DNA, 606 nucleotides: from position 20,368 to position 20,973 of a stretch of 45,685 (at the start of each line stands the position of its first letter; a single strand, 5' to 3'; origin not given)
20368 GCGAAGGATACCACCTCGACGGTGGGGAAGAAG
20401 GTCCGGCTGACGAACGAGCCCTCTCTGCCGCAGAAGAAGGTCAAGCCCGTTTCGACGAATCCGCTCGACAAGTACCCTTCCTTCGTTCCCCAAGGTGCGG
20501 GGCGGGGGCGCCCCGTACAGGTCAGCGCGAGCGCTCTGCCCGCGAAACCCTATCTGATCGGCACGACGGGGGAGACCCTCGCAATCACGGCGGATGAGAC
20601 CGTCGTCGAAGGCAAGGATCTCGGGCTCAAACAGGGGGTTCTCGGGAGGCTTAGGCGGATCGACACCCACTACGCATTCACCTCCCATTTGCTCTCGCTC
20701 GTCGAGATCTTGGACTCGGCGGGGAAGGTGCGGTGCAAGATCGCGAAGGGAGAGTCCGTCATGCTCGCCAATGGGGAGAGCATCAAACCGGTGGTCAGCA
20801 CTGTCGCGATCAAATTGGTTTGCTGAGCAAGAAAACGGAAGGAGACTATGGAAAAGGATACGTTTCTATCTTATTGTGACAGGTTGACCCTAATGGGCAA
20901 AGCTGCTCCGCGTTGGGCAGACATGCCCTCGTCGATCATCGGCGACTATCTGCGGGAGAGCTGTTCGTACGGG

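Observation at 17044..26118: vWA (TerY-like) + PP2C + Hanks kinase triad fused in an operon to a giant Zn-ribbon/DUF4011 SF1 helicase with an REase-like tail: candidate phospho-switched DNA-targeting (defence?) system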

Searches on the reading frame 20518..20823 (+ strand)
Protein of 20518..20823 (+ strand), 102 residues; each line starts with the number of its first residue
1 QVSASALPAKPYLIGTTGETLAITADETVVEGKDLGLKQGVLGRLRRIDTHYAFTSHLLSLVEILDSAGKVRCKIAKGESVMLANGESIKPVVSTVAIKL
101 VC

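Call 52: predict_structure(alignment_id=A3)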
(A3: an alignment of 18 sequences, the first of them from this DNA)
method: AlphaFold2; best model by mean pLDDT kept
length: 102 residues; sequences in the alignment: 18
mean_pLDDT: 93.1   pTM: 0.83
mean pLDDT of the five models: 93.1, 92.7, 92.6, 91.9, 91.1
residues with pLDDT >= 90: 91; 70-90: 6; 50-70: 2; < 50: 3
segments of 3 or more residues with pLDDT < 50: 1-3
pLDDT, mean of each block of 10 residues (from residue 1): 68 95 95 93 95 97 97 98 97 95 94
secondary structure, 60 per line:
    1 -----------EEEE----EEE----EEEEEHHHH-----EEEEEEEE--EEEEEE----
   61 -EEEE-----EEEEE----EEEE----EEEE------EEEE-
elements in order: E12-15 E20-22 E27-31 H32-35 E41-48 E51-56 E62-65 E71-75 E80-83 E88-91 E98-101

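Call 57: fold_search(model_id=the predicted structure, library=pdb)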
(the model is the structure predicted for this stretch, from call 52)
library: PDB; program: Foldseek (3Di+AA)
matches with E <= 10: 767; with E <= 0.001: 0
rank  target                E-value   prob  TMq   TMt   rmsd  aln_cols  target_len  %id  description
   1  5w7w_A                1.2e-03  1.00  0.73  0.71   2.5        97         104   15  Crystal Structure of FHA domain of human APLF (released 2018-05-02)
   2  6hc1_A                1.5e-03  1.00  0.61  0.61   4.0       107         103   16  Bdellovibrio bacteriovorus DgcB FHA in complex with phosphorylated N-terminal peptide (released 2019-08-28)
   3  5e50_A                2.6e-03  1.00  0.72  0.67   2.6        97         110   15  APLF/XRCC4 complex (released 2015-11-18)
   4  5w7x_B                3.2e-03  1.00  0.72  0.72   2.7        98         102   16  Crystal Structure of FHA domain of human APLF in complex with XRCC1 bisphospho peptide (released 2018-05-02)
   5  5w7y_A                3.2e-03  1.00  0.72  0.71   2.7        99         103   16  Crystal Structure of FHA domain of human APLF in complex with XRCC1 monophosphorylated mutated peptide (released 2018-05-02)
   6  6hc0_D                3.2e-03  1.00  0.62  0.62   3.9       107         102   16  Bdellovibrio bacteriovorus DgcB FHA domain, tail complex (released 2019-08-28)
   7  2lc1_MODEL_1_A        4.0e-03  1.00  0.57  0.58   4.4       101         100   14  Rv0020c_FHA Structure (released 2011-11-02)
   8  5w7w_T                4.2e-03  1.00  0.71  0.69   2.7        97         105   16  Crystal Structure of FHA domain of human APLF (released 2018-05-02)
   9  6hc1_B                5.0e-03  1.00  0.63  0.63   2.9       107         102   16  Bdellovibrio bacteriovorus DgcB FHA in complex with phosphorylated N-terminal peptide (released 2019-08-28)
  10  5w7x_A                5.5e-03  1.00  0.73  0.74   2.5        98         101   15  Crystal Structure of FHA domain of human APLF in complex with XRCC1 bisphospho peptide (released 2018-05-02)
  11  6hc0_C                5.5e-03  1.00  0.63  0.63   3.7       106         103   16  Bdellovibrio bacteriovorus DgcB FHA domain, tail complex (released 2019-08-28)
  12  6hbz_A                6.9e-03  1.00  0.61  0.26   3.3       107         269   16  Bdellovibrio bacteriovorus DgcB Full-length (released 2019-08-28)
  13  6hbz_B                7.6e-03  1.00  0.64  0.27   2.9       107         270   16  Bdellovibrio bacteriovorus DgcB Full-length (released 2019-08-28)
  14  4jon_E                7.6e-03  1.00  0.61  0.52   3.6       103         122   13  Crystal structure of a centrosomal protein 170kDa, transcript variant beta (CEP170) from Homo sapiens at 2.15 A resolu (released 2013-04-17)
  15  4jon_A                1.1e-02  1.00  0.61  0.52   3.6       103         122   13  Crystal structure of a centrosomal protein 170kDa, transcript variant beta (CEP170) from Homo sapiens at 2.15 A resolu (released 2013-04-17)
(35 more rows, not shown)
